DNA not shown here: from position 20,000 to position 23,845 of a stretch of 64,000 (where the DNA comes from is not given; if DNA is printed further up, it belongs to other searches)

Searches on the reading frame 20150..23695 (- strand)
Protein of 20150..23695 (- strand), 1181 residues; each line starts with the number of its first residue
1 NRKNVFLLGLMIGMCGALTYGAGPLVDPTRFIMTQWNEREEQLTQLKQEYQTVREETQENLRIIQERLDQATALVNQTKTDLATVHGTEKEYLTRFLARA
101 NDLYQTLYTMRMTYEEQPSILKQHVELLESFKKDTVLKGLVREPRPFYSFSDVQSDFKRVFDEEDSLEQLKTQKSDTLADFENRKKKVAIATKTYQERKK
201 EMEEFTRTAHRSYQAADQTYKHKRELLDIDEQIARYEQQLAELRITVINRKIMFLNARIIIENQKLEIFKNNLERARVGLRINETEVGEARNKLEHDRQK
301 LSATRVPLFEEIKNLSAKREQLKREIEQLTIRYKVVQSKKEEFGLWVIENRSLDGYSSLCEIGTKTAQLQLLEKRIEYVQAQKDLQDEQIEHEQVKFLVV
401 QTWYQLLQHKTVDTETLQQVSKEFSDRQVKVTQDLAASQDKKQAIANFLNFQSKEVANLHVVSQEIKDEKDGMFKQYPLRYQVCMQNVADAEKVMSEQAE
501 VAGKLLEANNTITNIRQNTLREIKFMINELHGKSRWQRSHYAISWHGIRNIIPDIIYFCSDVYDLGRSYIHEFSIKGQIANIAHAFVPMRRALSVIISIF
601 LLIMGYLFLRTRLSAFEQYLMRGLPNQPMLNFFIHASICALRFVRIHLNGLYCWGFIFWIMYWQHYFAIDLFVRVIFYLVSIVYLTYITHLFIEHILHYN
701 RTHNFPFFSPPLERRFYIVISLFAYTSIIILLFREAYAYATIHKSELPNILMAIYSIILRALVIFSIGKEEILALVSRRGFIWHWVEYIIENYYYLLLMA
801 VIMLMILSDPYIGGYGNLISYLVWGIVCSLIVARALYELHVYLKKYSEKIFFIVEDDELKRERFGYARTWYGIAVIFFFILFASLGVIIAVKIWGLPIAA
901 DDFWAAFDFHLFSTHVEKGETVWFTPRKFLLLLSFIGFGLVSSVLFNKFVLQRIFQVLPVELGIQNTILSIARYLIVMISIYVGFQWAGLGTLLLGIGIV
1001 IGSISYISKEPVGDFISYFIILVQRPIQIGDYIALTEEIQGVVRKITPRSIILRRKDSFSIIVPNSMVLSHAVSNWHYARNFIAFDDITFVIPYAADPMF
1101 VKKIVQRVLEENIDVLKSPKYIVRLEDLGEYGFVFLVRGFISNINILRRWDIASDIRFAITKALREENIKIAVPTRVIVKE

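Call 56: search_protein_families(library=pfam, proteins=[window:20150-23695:-], max_evalue=0.00001)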
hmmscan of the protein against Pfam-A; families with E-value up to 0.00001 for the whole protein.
window:20150-23695:- (1181 aa): 2 families
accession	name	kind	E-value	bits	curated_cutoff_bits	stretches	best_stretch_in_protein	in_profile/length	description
PF00924.24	MS_channel_2nd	-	2e-14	53.9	20.2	1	1011-1077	2-67/68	Mechanosensitive ion channel, beta-domain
PF21082.3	MS_channel_3rd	-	8.5e-10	39.4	21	1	1087-1171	2-88/88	Mechanosensitive ion channel MscS, C-terminal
